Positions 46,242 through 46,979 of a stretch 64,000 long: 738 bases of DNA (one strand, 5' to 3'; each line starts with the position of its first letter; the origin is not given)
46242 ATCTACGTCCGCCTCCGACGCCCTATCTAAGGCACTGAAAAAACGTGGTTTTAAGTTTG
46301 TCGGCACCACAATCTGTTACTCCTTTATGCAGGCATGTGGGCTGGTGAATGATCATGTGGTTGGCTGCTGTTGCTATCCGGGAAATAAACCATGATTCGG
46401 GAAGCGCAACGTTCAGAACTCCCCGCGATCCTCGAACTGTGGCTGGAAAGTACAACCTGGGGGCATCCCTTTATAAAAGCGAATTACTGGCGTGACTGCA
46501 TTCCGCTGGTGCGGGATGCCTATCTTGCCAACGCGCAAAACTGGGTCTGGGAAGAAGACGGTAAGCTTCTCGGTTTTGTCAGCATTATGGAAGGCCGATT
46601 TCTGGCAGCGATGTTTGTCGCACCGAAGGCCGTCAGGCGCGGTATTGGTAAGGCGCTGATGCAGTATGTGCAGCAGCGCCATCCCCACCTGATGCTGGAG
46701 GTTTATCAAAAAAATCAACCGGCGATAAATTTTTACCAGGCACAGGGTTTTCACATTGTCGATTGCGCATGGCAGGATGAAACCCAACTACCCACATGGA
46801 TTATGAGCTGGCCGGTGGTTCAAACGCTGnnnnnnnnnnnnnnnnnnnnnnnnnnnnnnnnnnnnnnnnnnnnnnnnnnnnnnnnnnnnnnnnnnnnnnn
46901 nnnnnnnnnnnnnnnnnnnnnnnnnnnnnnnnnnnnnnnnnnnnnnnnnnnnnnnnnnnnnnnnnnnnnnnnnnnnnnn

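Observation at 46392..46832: Tight tag-yiaC coupling and convergent 32-nt 3' overlap of yiaC with bisC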

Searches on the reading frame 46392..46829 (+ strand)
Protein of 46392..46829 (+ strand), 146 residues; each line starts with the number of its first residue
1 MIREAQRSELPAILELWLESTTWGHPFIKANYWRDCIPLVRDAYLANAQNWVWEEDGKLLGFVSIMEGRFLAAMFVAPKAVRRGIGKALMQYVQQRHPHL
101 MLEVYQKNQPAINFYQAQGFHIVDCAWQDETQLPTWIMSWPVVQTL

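Call 7: find_related_loci(query=window:46392-46829:+, collection=genome_contigs, flank=3500)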
Query window:46392-46829:+ (146 aa) in genome_contigs; peptide patterns used: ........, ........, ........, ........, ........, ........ (x = any residue, [..] = any of these).
29 stretches matched a pattern; 5 encode a relative of the query (tblastn E <= 1e-3); 5 distinct loci.
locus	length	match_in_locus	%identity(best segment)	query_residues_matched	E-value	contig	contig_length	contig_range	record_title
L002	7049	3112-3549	97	1-146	2e-97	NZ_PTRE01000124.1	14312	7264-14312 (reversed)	Escherichia sp. MOD1-EC7003 MOD1-EC7003_124_length_14312_cov_138, whole genome shotgun sequence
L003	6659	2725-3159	92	1-145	5e-92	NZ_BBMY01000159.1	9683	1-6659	Escherichia albertii NBRC 107761 = DSM 17582 strain NBRC 107761, whole genome shotgun sequence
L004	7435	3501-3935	89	1-145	3e-90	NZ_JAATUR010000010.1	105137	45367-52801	Escherichia coli strain SCPM-O-B-8794 10length=105137, whole genome shotgun sequence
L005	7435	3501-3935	90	1-145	6e-90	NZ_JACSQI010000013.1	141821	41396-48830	Escherichia whittamii strain Sa2BVA5 NODE_13_length_141821_cov_9.152253, whole genome shotgun sequence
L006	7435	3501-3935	89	1-145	1e-89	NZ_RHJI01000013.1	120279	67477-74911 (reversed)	Escherichia sp. E1V33 1V33_13_consensus, whole genome shotgun sequence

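Call 18: find_homologous_proteins(query=window:46392-46829:+, max_evalue=1e-10)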
Query window:46392-46829:+ (146 aa): 146 proteins with E <= 1e-10 among 158 candidates; the best 120 are listed.
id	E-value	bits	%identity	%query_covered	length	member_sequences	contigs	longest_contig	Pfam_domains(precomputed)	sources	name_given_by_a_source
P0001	1.7e-96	338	100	100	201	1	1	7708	PF13673.14,PF13508.14,PF00583.32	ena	-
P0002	5.9e-94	330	97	100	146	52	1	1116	PF13673.14,PF13508.14,PF00583.32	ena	-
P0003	1.0e-93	329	96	100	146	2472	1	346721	PF13673.14,PF13508.14,PF00583.32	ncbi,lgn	ncbi:N-acetyltransferase [Escherichia coli UTI89]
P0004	1.3e-91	322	100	95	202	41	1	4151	PF13673.14,PF13508.14,PF00583.32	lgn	-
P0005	8.5e-90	316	96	96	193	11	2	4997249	PF13673.14,PF13508.14,PF00583.32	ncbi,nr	ncbi:hypothetical protein ECO2947_00925 [Escherichia coli]|nr:hypothetical protein ECO1752_00940 [Es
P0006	3.6e-89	314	97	96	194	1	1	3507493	PF13673.14,PF13508.14,PF00583.32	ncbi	-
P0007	8.6e-88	310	98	93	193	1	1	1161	PF13673.14,PF13508.14,PF00583.32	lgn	-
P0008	9.1e-83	294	86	99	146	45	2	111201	PF13673.14,PF13508.14,PF08445.17,PF00583.32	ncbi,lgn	-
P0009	4.0e-82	292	95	90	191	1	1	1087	PF13673.14,PF13508.14,PF00583.32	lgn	-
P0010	1.1e-81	290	89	100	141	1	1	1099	PF00583.32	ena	-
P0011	1.0e-80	287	90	100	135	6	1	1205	PF13673.14,PF13508.14,PF00583.32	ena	-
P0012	1.1e-79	284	90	100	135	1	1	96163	PF13673.14,PF13508.14,PF00583.32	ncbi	ncbi:N-acetyltransferase [Escherichia coli]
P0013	1.3e-79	283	87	100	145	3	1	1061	PF13673.14,PF13508.14,PF00583.32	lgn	-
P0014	6.8e-79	281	97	84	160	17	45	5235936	PF13673.14,PF13508.14,PF00583.32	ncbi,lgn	-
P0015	1.3e-77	277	96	84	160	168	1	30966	PF13673.14,PF13508.14,PF00583.32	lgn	-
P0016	1.2e-73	264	82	100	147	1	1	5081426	PF13673.14,PF13508.14,PF00583.32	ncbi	-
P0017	1.3e-73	264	85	100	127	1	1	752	PF13673.14,PF13508.14,PF00583.32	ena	-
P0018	3.0e-73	263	81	100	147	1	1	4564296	PF13508.14,PF00583.32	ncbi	ncbi:N-acetyltransferase [Shigella sonnei]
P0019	1.6e-72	260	89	90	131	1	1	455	PF13673.14,PF13508.14,PF00583.32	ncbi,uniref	ncbi:N-acetyltransferase, partial [Escherichia coli]|uniref:N-acetyltransferase n=1 Tax=Escherichia 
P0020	9.4e-72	258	84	100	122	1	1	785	PF13673.14,PF13508.14,PF00583.32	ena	-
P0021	3.1e-69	250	96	78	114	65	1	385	PF13673.14,PF13508.14,PF00583.32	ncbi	ncbi:N-acetyltransferase, partial [Escherichia coli]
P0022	2.2e-67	244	96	74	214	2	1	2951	PF13673.14,PF13508.14,PF00583.32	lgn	-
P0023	3.9e-67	243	95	78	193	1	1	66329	PF13673.14,PF13508.14,PF00583.32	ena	-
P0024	7.1e-66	239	98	73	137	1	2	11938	PF13673.14,PF13508.14,PF00583.32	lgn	-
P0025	9.8e-66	238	95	75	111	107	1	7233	PF13673.14,PF13508.14,PF00583.32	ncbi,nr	ncbi:N-acetyltransferase, partial [Escherichia coli]|nr:N-acetyltransferase [Escherichia coli]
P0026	5.5e-65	236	98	71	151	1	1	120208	PF13673.14,PF13508.14,PF00583.32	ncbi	-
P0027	2.6e-64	234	98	73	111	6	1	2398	PF13673.14,PF13508.14,PF00583.32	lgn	-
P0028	4.8e-64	233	95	73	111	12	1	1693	PF13673.14,PF13508.14,PF00583.32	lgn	-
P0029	6.4e-64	232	70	99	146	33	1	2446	PF13673.14,PF13508.14,PF00583.32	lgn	-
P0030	9.7e-64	232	96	73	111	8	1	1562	PF13673.14,PF13508.14,PF00583.32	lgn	-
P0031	6.5e-61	223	89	76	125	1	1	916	PF13673.14,PF13508.14,PF00583.32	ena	-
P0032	6.6e-61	223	84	84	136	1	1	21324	PF13673.14,PF13508.14,PF00583.32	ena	-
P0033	7.7e-61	222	85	82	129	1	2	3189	PF13673.14,PF13508.14,PF00583.32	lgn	-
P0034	1.6e-60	221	72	100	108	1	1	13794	PF13508.14,PF00583.32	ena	-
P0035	2.7e-60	221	99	66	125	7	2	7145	PF13673.14,PF13508.14,PF00583.32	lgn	-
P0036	3.6e-60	220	99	67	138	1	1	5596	PF13673.14,PF13508.14,PF00583.32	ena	-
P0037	4.0e-60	220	84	82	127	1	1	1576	PF13673.14,PF13508.14,PF00583.32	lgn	-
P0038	8.4e-60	219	84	82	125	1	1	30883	PF13673.14,PF13508.14,PF00583.32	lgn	-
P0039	9.6e-60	219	94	69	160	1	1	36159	PF13673.14,PF13508.14,PF00583.32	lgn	-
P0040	2.1e-59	218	86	75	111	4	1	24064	PF13673.14,PF13508.14,PF00583.32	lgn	-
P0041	7.0e-59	216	96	66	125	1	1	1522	PF13673.14,PF13508.14,PF00583.32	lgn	-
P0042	9.1e-59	216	99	66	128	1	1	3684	PF13673.14,PF13508.14,PF00583.32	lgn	-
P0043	2.3e-58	214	98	66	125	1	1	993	PF13673.14,PF13508.14,PF00583.32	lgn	-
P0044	2.7e-58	214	98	67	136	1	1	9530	PF13673.14,PF13508.14,PF00583.32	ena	-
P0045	7.8e-58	213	79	84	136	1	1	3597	PF13508.14,PF00583.32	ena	-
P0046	2.8e-57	211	96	66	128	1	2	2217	PF13673.14,PF13508.14,PF00583.32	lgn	-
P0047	8.1e-57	209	99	64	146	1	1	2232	PF13673.14,PF13508.14,PF08445.17,PF00583.32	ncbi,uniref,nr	ncbi:N-acetyltransferase [Escherichia coli]|uniref:N-acetyltransferase n=1 Tax=Escherichia coli TaxI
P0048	2.4e-56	208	81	82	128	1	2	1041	PF13673.14,PF13508.14,PF00583.32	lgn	-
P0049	2.6e-56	208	63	99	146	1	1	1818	PF13673.14,PF13508.14,PF00583.32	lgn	-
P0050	5.4e-56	207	65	99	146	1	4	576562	PF13673.14,PF13508.14,PF08445.17,PF00583.32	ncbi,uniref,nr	ncbi:N-acetyltransferase [Citrobacter amalonaticus]|uniref:N-acetyltransferase n=1 Tax=Citrobacter a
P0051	1.1e-55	206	60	99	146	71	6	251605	PF13673.14,PF13508.14,PF00583.32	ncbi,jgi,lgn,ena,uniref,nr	ncbi:N-acetyltransferase [Pseudescherichia sp.]|uniref:N-acetyltransferase n=1 Tax=Pseudescherichia 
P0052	1.8e-55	205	82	67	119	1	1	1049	PF13673.14,PF13508.14,PF00583.32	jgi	-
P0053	4.6e-55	204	100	62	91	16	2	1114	PF13673.14,PF13508.14,PF08445.17,PF00583.32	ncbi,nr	ncbi:N-acetyltransferase, partial [Escherichia coli]|nr:N-acetyltransferase [Escherichia coli]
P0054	1.1e-54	202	59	99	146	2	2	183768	PF13673.14,PF13508.14,PF00583.32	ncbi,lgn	-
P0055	2.1e-54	202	63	99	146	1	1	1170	PF13673.14,PF13508.14,PF08445.17,PF00583.32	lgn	-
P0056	4.7e-54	200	95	65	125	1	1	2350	PF13673.14,PF13508.14,PF00583.32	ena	-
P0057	5.3e-54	200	62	100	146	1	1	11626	PF13673.14,PF13508.14,PF00583.32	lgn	-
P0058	8.1e-54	200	63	99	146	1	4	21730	PF13673.14,PF13508.14,PF08445.17,PF00583.32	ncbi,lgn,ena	-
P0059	1.0e-53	199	62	99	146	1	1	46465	PF13673.14,PF13508.14,PF00583.32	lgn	-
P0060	1.0e-53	199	63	99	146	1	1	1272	PF13673.14,PF13508.14,PF00583.32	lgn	-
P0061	1.3e-53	199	100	60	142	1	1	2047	PF13673.14,PF13508.14,PF00583.32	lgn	-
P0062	1.4e-53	199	63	99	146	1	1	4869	PF13673.14,PF13508.14,PF08445.17,PF00583.32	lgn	-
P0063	1.5e-53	199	63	99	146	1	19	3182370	PF13673.14,PF13508.14,PF00583.32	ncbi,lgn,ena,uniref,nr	ncbi:N-acetyltransferase [Citrobacter sp. Marseille-Q6884]|uniref:N-acetyltransferase n=1 Tax=Citrob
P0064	1.5e-53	199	82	78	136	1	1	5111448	PF13673.14,PF13508.14,PF00583.32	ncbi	ncbi:N-acetyltransferase [Escherichia coli]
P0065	2.3e-53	198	61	96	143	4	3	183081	PF13673.14,PF13508.14,PF00583.32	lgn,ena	-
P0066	4.0e-53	197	62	99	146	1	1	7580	PF13673.14,PF13508.14,PF08445.17,PF00583.32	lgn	-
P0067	4.5e-53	197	99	61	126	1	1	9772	PF13673.14,PF13508.14,PF00583.32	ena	-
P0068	8.0e-53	196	62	99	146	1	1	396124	PF13673.14,PF13508.14,PF00583.32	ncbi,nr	ncbi:N-acetyltransferase [Salmonella enterica subsp. enterica serovar Saintpaul]|nr:N-acetyltransfer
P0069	1.8e-52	195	61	99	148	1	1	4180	PF13673.14,PF13508.14,PF08445.17,PF00583.32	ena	-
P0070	2.0e-52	195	85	73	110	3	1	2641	PF13673.14,PF13508.14,PF00583.32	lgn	-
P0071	3.2e-52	194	99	60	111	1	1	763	PF00583.32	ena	-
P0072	5.8e-52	194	59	99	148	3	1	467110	PF13673.14,PF13508.14,PF00583.32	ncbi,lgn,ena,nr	nr:N-acetyltransferase [uncultured Enterobacter sp.]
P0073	6.3e-52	194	59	99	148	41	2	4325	PF13673.14,PF13508.14,PF00583.32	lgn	-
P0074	1.3e-51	192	61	99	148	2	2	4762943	PF13673.14,PF13508.14,PF00583.32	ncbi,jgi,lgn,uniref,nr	ncbi:N-acetyltransferase [unidentified bacterial endosymbiont]|uniref:N-acetyltransferase n=1 Tax=un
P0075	1.9e-51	192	59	99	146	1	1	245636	PF13673.14,PF13508.14,PF00583.32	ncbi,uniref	ncbi:N-acetyltransferase [Enterobacter ludwigii]|uniref:N-acetyltransferase n=1 Tax=Enterobacter lud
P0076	2.3e-51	192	59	99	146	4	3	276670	PF13673.14,PF13508.14,PF00583.32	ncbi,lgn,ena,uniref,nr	ncbi:N-acetyltransferase [Enterobacter genomosp. S]|uniref:Acetyltransferase n=1 Tax=Enterobacter ge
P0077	2.5e-51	192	88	65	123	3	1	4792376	PF13673.14,PF13508.14,PF00583.32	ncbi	-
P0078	4.0e-51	191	59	99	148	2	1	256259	PF13673.14,PF13508.14,PF00583.32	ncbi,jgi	ncbi:N-acetyltransferase [Lelliottia amnigena]|jgi:putative acetyltransferase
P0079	4.1e-51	191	58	99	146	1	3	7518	PF13673.14,PF13508.14,PF00583.32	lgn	-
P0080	4.5e-51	191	59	99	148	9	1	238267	PF13673.14,PF13508.14,PF00583.32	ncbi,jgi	-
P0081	6.3e-51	190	58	99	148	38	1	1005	PF13673.14,PF13508.14,PF08445.17,PF00583.32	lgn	-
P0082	6.6e-51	190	94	61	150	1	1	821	PF00583.32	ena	-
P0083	1.0e-50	190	61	97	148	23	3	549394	PF13673.14,PF13508.14,PF00583.32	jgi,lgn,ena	-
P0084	2.1e-50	189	59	99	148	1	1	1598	PF13673.14,PF13508.14,PF00583.32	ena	-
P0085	2.2e-50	189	59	99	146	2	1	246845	PF13673.14,PF13508.14,PF00583.32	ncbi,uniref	ncbi:putative acetyltransferase [Lelliottia nimipressuralis]|uniref:N-acetyltransferase n=1 Tax=Lell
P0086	2.7e-50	188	99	58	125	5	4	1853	PF13673.14,PF13508.14,PF00583.32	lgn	-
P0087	3.3e-50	188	57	99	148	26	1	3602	PF13673.14,PF13508.14,PF00583.32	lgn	-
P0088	6.7e-50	187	59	99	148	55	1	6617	PF13673.14,PF13508.14,PF00583.32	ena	-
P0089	9.4e-50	186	58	99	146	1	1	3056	PF13673.14,PF13508.14,PF00583.32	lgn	-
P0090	1.3e-49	186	57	99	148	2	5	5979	PF13673.14,PF13508.14,PF00583.32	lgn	-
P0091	1.6e-49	186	59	99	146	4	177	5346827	PF13673.14,PF13508.14,PF00583.32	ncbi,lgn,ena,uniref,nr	ncbi:N-acetyltransferase [Citrobacter rodentium]|uniref:Acetyltransferase n=2 Tax=Citrobacter rodent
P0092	2.0e-49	185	57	99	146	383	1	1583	PF13673.14,PF13508.14,PF00583.32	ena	-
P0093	2.4e-49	185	57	99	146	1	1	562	PF13673.14,PF13508.14,PF00583.32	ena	-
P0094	4.9e-49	184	57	99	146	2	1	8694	PF13673.14,PF13508.14,PF00583.32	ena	-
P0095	5.6e-49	184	57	99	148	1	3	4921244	PF13673.14,PF13508.14,PF00583.32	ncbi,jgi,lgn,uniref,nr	ncbi:N-acetyltransferase [Kosakonia sp. BK9b]|uniref:N-acetyltransferase n=1 Tax=Kosakonia sp. TaxID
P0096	1.2e-48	183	57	96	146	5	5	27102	PF13673.14,PF13508.14,PF00583.32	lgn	-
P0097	1.5e-48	183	57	99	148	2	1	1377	PF13673.14,PF13508.14,PF00583.32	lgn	-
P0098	1.9e-48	182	57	100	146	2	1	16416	PF13673.14,PF13508.14,PF00583.32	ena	-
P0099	3.3e-48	181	57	99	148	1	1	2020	PF13673.14,PF13508.14,PF00583.32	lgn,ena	-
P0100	3.9e-48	181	55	99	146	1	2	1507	PF13673.14,PF13508.14,PF00583.32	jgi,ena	-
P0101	6.8e-48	180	55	100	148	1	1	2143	PF13673.14,PF13508.14,PF00583.32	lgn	-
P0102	8.3e-48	180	54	99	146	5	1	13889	PF13673.14,PF13508.14,PF00583.32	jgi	jgi:putative acetyltransferase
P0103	1.2e-47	180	57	99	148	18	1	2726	PF13673.14,PF13508.14,PF00583.32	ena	-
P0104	1.4e-47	179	56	99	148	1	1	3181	PF13673.14,PF13508.14,PF00583.32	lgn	-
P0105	1.4e-47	179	57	99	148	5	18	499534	PF13673.14,PF13508.14,PF00583.32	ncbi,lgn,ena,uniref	ncbi:N-acetyltransferase [Metakosakonia massiliensis]|uniref:Putative N-acetyltransferase YjaB n=1 T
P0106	1.6e-47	179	56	96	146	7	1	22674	PF13673.14,PF13508.14,PF00583.32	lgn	-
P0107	2.0e-47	179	57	99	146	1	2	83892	PF13673.14,PF13508.14,PF00583.32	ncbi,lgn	-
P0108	2.2e-47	179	56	99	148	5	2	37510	PF13673.14,PF13508.14,PF00583.32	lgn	-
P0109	2.3e-47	179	57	99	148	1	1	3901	PF13673.14,PF13508.14,PF00583.32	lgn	-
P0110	2.8e-47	178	57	99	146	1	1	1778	PF13673.14,PF13508.14,PF00583.32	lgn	-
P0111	6.9e-47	177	56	99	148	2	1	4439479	PF13673.14,PF13508.14,PF00583.32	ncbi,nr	ncbi:N-acetyltransferase [Kosakonia sp. H02]|nr:N-acetyltransferase [Kosakonia sp. H02]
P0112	1.5e-46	176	89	61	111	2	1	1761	PF13673.14,PF13508.14,PF00583.32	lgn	-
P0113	4.6e-46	174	55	99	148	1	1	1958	PF13673.14,PF13508.14,PF00583.32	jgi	jgi:putative acetyltransferase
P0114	1.4e-45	173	89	62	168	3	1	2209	PF13673.14,PF13508.14,PF00583.32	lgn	-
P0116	4.5e-44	168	73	74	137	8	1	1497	PF13673.14,PF13508.14,PF00583.32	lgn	-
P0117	1.1e-43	167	52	99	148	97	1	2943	PF13673.14,PF13508.14,PF00583.32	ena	-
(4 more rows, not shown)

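Call 19: find_encoding_contigs(protein=P0068, flank=3500, max_places=1)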
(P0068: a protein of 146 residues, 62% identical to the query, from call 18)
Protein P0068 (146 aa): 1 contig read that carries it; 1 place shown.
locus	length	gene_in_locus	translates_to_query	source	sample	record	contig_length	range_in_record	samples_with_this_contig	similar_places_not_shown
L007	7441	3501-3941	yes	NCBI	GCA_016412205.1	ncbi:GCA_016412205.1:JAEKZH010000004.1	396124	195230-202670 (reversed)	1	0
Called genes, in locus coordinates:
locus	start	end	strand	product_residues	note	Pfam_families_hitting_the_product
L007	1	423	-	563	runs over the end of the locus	PF08019:EptA_B_N, PF00884:Sulfatase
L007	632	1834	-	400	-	PF07690:MFS_1, PF13347:MFS_2 (faint), PF07690:MFS_1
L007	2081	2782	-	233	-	PF03797:Autotransporter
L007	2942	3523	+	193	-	PF03352:Adenine_glyco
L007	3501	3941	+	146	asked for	PF00583:Acetyltransf_1, PF13673:Acetyltransf_10, PF13508:Acetyltransf_7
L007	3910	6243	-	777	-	PF18364:Molybdopterin_N, PF00384:Molybdopterin, PF01568:Molydop_binding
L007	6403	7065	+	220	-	PF13441:Gly-zipper_YMGG, PF13488:Gly-zipper_Omp, PF05433:Rick_17kDa_Anti (weak), PF00691:OmpA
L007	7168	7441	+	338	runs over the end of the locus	PF00356:LacI, PF00532:Peripla_BP_1, PF13407:Peripla_BP_4, PF13377:Peripla_BP_3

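Call 20: find_encoding_contigs(protein=P0050, flank=3500, max_places=1)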
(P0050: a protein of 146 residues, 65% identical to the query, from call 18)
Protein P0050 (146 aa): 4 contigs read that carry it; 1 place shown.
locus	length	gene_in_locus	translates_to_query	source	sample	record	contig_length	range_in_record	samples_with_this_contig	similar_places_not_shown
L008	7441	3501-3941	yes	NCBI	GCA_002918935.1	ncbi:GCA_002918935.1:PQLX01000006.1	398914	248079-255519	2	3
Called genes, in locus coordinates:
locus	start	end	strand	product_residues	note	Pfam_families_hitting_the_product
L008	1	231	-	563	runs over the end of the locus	PF08019:EptA_B_N, PF00884:Sulfatase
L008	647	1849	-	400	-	PF07690:MFS_1, PF13347:MFS_2 (faint), PF07690:MFS_1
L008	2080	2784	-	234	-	PF03797:Autotransporter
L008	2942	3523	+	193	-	PF03352:Adenine_glyco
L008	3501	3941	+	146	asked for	PF00583:Acetyltransf_1, PF13673:Acetyltransf_10, PF13508:Acetyltransf_7, PF08445:FR47 (weak)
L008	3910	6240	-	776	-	PF18364:Molybdopterin_N, PF00384:Molybdopterin, PF01568:Molydop_binding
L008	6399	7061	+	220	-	PF13441:Gly-zipper_YMGG, PF13488:Gly-zipper_Omp, PF00691:OmpA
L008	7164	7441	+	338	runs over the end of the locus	PF00356:LacI, PF00532:Peripla_BP_1, PF13407:Peripla_BP_4, PF13377:Peripla_BP_3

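Call 21: find_encoding_contigs(protein=P0075, flank=3500, max_places=1)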
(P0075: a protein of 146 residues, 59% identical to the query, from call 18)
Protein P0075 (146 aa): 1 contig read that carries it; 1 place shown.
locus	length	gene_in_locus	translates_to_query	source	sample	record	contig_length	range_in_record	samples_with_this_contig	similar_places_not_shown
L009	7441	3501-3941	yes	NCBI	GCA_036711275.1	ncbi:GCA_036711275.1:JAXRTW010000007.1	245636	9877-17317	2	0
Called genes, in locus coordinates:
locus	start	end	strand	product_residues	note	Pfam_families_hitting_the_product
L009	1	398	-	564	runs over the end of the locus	PF08019:EptA_B_N, PF00884:Sulfatase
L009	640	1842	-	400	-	PF07690:MFS_1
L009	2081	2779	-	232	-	PF03797:Autotransporter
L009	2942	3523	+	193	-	PF03352:Adenine_glyco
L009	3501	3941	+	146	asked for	PF00583:Acetyltransf_1, PF13673:Acetyltransf_10, PF13508:Acetyltransf_7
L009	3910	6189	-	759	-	PF00384:Molybdopterin, PF01568:Molydop_binding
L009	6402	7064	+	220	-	PF13441:Gly-zipper_YMGG, PF13488:Gly-zipper_Omp, PF00691:OmpA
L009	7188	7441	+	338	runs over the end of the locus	PF00356:LacI, PF00532:Peripla_BP_1, PF13407:Peripla_BP_4, PF13377:Peripla_BP_3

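Call 22: find_encoding_contigs(protein=P0095, flank=3500, max_places=1)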
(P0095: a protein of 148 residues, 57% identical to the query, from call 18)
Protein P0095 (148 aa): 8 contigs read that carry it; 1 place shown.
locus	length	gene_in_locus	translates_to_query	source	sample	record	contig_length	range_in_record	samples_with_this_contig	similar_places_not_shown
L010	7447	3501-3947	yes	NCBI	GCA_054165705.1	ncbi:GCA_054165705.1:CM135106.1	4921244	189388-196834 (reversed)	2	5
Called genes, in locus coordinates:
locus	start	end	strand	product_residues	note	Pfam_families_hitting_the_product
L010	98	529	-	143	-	PF02566:OsmC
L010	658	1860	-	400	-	PF07690:MFS_1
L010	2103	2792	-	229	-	-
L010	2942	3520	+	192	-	PF03352:Adenine_glyco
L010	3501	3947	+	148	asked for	PF00583:Acetyltransf_1, PF13673:Acetyltransf_10, PF13508:Acetyltransf_7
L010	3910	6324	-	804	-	PF18364:Molybdopterin_N (weak), PF00384:Molybdopterin, PF01568:Molydop_binding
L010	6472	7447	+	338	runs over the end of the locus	PF00356:LacI, PF00532:Peripla_BP_1, PF13407:Peripla_BP_4, PF13377:Peripla_BP_3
